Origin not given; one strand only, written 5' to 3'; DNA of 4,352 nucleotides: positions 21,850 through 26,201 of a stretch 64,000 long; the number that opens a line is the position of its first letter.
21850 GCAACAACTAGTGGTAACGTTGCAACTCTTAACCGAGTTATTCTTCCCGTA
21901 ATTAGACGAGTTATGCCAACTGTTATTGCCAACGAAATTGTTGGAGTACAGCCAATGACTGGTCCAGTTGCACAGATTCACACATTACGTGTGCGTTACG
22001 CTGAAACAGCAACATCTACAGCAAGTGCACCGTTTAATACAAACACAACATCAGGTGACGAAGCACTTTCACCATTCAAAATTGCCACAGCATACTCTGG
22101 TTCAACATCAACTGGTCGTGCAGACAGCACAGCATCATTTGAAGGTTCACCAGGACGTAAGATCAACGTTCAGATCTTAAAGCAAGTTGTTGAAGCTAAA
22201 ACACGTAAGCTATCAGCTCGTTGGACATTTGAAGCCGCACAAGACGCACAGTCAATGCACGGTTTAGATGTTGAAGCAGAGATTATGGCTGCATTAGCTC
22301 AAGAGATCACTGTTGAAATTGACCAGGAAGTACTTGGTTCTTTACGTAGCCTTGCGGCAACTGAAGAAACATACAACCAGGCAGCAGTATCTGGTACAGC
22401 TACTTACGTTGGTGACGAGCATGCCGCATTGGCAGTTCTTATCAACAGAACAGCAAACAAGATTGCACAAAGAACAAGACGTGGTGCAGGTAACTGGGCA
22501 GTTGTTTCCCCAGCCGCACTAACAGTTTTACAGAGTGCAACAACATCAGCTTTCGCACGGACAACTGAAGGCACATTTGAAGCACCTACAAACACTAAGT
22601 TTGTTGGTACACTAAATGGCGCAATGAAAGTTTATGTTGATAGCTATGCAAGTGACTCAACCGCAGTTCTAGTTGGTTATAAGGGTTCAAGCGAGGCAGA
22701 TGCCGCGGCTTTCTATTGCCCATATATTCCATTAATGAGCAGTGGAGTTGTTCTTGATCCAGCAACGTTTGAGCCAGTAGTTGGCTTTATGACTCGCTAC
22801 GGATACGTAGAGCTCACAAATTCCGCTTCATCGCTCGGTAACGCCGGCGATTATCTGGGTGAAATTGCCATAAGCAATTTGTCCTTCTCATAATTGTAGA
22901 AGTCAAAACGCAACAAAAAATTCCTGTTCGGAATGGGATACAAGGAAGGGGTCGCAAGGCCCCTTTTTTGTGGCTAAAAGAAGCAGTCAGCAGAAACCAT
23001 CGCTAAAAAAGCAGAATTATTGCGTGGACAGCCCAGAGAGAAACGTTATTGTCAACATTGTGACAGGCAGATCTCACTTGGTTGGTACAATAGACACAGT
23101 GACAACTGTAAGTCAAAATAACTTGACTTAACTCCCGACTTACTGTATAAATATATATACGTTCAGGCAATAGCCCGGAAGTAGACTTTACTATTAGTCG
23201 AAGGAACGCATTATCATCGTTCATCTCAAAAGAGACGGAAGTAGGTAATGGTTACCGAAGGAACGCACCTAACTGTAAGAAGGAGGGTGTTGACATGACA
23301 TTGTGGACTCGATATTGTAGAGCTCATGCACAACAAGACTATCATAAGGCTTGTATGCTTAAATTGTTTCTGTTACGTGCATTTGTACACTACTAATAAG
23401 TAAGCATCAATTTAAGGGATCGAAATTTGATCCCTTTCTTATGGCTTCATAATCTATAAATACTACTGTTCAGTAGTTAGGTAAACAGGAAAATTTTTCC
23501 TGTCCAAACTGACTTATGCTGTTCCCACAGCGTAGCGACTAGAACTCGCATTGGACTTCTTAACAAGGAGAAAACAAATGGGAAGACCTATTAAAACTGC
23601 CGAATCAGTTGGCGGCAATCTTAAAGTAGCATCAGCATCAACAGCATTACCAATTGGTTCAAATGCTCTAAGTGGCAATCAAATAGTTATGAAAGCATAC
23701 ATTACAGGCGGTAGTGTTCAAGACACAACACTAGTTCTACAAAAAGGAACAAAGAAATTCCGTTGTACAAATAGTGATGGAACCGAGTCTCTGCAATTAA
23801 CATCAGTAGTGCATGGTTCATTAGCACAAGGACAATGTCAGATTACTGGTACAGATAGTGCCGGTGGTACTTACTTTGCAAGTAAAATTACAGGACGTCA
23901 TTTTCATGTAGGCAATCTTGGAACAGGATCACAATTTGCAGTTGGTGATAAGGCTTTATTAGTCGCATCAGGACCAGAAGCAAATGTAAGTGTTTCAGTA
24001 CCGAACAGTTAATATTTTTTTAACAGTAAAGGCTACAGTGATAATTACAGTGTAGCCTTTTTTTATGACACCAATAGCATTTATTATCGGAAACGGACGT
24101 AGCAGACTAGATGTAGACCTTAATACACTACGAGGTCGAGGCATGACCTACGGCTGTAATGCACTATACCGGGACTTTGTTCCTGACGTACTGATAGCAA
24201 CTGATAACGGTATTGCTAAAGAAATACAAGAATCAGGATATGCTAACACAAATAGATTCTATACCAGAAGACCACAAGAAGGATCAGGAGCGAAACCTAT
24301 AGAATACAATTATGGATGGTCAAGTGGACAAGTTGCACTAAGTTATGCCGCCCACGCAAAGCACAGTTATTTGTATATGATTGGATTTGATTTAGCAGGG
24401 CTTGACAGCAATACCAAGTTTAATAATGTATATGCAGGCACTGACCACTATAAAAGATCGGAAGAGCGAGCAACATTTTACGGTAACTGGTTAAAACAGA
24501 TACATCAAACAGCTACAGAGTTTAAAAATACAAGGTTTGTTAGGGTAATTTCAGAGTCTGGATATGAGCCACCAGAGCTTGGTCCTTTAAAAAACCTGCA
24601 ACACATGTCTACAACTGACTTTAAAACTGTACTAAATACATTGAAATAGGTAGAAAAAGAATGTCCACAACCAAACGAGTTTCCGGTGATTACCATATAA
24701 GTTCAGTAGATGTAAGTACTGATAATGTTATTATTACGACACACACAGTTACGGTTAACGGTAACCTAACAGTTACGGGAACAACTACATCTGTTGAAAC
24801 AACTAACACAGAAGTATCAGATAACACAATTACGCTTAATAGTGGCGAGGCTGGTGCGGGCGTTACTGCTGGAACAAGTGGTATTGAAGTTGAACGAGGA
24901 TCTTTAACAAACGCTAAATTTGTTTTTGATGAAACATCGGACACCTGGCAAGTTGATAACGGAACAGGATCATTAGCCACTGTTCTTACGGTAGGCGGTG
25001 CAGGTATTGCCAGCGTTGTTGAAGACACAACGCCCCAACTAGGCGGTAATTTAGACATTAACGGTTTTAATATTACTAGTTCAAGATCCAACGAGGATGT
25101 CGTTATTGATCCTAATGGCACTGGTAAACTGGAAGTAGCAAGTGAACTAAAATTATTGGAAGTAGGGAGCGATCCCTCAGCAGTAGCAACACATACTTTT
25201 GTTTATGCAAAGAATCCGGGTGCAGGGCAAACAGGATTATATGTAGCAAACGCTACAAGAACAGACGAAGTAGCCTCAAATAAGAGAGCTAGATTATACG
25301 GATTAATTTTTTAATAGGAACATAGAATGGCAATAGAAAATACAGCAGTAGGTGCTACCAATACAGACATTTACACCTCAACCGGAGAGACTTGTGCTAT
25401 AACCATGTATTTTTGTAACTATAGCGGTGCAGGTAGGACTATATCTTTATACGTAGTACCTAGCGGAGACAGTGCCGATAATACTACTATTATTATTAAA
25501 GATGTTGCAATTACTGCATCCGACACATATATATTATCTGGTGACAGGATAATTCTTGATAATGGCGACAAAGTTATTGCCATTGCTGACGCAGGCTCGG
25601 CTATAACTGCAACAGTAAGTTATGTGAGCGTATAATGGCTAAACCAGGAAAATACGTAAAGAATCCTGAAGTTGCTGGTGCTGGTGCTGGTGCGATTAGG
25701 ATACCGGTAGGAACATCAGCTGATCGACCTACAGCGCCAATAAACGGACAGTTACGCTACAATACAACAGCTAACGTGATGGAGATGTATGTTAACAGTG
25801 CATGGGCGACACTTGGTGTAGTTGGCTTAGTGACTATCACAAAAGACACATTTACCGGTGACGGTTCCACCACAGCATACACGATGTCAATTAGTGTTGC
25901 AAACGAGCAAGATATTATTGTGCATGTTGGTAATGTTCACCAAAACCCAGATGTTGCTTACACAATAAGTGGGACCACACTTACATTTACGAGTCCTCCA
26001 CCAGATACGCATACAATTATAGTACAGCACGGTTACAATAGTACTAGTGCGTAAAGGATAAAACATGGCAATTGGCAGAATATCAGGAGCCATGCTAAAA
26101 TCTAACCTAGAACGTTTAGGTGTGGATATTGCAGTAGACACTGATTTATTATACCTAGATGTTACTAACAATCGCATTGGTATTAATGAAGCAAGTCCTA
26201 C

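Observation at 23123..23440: Self-contained phage cassette: promoter, tandem glutamine riboswitch, 33-aa peptide, terminator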

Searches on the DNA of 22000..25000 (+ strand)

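Call 5: search_dna_similar(query=window:22000-25000:+, collection=phages, mode=distant)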
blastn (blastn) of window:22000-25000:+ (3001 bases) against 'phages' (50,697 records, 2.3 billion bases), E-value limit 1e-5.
Records with a match: 89; places in all: 89; records where one place covers at least 80% of the query: 0.
Best place of each record, by identity: 60-80% 89.
By first word of the organism name: Escherichia 34; Pseudomonas 11; Klebsiella 11; Erwinia 8; Salmonella 8; Yersinia 4; Serratia 2; Xanthomonas 2; Agrobacterium 2; Cronobacter 2; and 4 more.
By host as written in the record: Escherichia coli 11; - 9; Pseudomonas aeruginosa PAO1 5; Klebsiella pneumoniae 5; Salmonella enterica subsp. enterica serovar Typhimurium 4; Erwinia amylovora SNUABM_01 3; Erwinia amylovora 3; Pseudomonas aeruginosa 3; and 34 more.
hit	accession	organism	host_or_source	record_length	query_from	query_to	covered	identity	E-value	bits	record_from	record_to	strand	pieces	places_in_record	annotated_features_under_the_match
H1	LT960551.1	Yersinia phage fHe-Yen9-04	-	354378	190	901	24%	67.8%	4e-62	247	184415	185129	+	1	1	g250: Phage major capsid protein of Caudovirales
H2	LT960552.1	Yersinia phage fHe-Yen9-03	-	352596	190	901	24%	67.8%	4e-62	247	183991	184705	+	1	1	g253: Phage major capsid protein of Caudovirales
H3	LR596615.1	Yersinia phage fHe-Yen9-04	-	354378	190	901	24%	67.8%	4e-62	247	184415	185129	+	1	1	g250: Phage major capsid protein of Caudovirales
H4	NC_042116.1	Yersinia phage fHe-Yen9-04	-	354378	190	901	24%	67.8%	4e-62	247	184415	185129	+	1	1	g250: major head protein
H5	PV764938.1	Sinorhizobium phage Phosso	Sinohrizobium meliloti NRRL L-50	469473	172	861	23%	69.6%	3e-76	293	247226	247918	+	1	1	major capsid protein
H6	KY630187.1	Serratia phage BF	Serratia marcescens UCC2017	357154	190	901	24%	66.2%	3e-45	191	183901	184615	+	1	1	precursor of major head subunit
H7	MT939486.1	Erwinia phage pEa_SNUABM_12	Erwinia amylovora SNUABM_01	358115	190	901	24%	66.2%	3e-45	191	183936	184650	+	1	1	putative major capsid protein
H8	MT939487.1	Erwinia phage pEa_SNUABM_47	Erwinia amylovora SNUABM_01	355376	190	901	24%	66.2%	3e-45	191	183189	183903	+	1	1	putative major capsid protein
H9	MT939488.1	Erwinia phage pEa_SNUABM_50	Erwinia amylovora SNUABM_01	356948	190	901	24%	66.2%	3e-45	191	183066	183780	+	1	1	putative major capsid protein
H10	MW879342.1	Erwinia phage pEa_SNUABM_19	Erwinia amylovora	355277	190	901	24%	66.2%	3e-45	191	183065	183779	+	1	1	hypothetical protein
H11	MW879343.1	Erwinia phage pEa_SNUABM_44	Erwinia amylovora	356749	190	901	24%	66.2%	3e-45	191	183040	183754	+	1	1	hypothetical protein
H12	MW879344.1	Erwinia phage pEa_SNUABM_49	Erwinia amylovora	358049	190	901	24%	66.2%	3e-45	191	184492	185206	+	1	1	hypothetical protein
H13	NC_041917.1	Serratia phage BF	Serratia marcescens UCC2017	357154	190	901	24%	66.2%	3e-45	191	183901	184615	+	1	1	major head protein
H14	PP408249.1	Pseudomonas phage vB_Pa-PAC2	Pseudomonas aeruginosa PAO1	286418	217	873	22%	70.6%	6e-79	303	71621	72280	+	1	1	major head subunit precursor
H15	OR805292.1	Pseudomonas phage Cassandra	Pseudomonas aeruginosa PAO1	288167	217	873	22%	70.1%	4e-75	289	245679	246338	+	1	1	major capsid protein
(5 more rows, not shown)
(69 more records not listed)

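Call 15: search_dna_similar(query=window:23123-23440:+, collection=phages, mode=distant, max_evalue=1, max_rows=40)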
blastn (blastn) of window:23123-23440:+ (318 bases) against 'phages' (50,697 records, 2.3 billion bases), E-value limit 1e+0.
No match.

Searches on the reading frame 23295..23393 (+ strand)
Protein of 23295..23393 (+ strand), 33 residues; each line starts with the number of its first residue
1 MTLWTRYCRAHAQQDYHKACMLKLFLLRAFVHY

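Call 29: search_protein_families(library=pfam, proteins=[window:23295-23393:+], max_evalue=10)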
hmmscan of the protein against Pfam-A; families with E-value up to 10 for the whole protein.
window:23295-23393:+ (33 aa): 0 families

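Call 30: search_protein_families(library=phrogs, proteins=[window:23295-23393:+], max_evalue=10)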
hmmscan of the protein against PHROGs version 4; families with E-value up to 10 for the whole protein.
window:23295-23393:+ (33 aa): 0 families

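Call 34: search_dna_similar(query=window:23295-23393:+, collection=phages, mode=protein, max_evalue=10, max_rows=20)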
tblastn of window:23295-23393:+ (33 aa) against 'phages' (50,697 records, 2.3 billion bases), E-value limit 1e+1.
No match.

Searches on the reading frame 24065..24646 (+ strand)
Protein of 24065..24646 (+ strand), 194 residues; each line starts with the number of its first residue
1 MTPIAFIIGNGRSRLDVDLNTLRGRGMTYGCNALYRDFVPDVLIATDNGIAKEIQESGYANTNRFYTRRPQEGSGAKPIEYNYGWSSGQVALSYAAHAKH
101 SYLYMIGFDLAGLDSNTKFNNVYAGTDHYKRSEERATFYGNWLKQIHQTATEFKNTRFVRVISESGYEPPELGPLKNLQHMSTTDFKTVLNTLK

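Call 69: search_protein_families(library=phrogs, proteins=[window:24065-24646:+], max_evalue=0.001)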
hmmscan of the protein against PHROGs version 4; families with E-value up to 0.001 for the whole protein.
window:24065-24646:+ (194 aa): 1 family
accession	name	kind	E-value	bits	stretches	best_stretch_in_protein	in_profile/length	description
phrog_30607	-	unknown function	6.5e-34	118.6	2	5-69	8-72/296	-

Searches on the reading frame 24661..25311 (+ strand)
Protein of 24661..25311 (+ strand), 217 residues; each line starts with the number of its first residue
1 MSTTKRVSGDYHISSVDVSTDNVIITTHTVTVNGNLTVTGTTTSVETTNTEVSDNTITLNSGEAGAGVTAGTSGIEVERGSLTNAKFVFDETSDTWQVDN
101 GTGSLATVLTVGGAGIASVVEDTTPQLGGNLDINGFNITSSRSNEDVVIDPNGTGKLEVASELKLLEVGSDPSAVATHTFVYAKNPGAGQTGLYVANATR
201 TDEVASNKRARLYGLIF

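Call 69: search_protein_families(library=phrogs, proteins=[window:24661-25311:+], max_evalue=0.001)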
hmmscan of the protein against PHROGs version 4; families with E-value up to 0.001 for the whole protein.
window:24661-25311:+ (217 aa): 3 families
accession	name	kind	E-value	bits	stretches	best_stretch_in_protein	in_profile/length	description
phrog_15769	-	unknown function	2.5e-06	27.5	1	26-74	310-359/560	-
phrog_36132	-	unknown function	0.00018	22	1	12-115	69-174/338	-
phrog_6002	-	head and packaging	0.00061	18.4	1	23-83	398-457/1183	virion structural protein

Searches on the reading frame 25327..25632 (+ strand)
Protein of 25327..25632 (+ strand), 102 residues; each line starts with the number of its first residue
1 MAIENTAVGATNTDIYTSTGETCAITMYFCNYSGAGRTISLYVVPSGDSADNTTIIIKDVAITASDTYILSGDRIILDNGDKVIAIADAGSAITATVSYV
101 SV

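Call 69: search_protein_families(library=phrogs, proteins=[window:25327-25632:+], max_evalue=0.001)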
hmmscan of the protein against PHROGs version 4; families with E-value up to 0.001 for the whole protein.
window:25327-25632:+ (102 aa): 1 family
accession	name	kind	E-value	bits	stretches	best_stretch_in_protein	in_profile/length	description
phrog_1276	-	unknown function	3.6e-05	24.4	1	4-100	10-109/325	-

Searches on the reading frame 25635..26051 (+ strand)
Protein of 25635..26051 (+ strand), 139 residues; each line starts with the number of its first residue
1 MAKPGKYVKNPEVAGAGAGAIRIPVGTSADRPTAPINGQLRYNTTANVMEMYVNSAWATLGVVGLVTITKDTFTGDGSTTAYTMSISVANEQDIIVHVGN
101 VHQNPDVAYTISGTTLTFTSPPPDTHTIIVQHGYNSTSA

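Call 69: search_protein_families(library=phrogs, proteins=[window:25635-26051:+], max_evalue=0.001)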
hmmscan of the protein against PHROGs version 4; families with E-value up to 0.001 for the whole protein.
window:25635-26051:+ (139 aa): 26 families (the best 25 are shown)
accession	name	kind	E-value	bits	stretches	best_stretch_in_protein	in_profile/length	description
phrog_24138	-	unknown function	3.3e-11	44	1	16-76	36-96/347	-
phrog_18673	-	tail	5.6e-10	39.9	1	75-128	24-81/373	tail fiber protein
phrog_25721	-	unknown function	1.1e-09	38.8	1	20-121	40-137/340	-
phrog_29838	-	unknown function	3.3e-09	37.3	1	12-59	32-79/343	-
phrog_1325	-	unknown function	1e-08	36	1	18-81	39-99/334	-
phrog_5636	-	unknown function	1.5e-08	35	1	16-85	37-106/463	-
phrog_2803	-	unknown function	2.4e-08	34.6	1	17-63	39-85/311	-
phrog_38104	-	unknown function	7e-07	29.8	1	15-62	35-82/320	-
phrog_21412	-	tail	1e-06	27.8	1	69-128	268-333/1452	tail fiber protein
phrog_745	-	unknown function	1.2e-06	27.3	1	12-94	1155-1236/1452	-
phrog_38538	-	unknown function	1.5e-06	28.8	1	20-82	40-100/354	-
phrog_6005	-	head and packaging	2.6e-06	26.3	1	18-63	996-1045/1512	virion structural protein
phrog_2295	-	unknown function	3.1e-06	27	1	14-85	513-582/1183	-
phrog_7459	-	unknown function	4.4e-06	27.5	1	21-55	31-65/307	-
phrog_5621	-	unknown function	1.3e-05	25.5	1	15-62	35-82/396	-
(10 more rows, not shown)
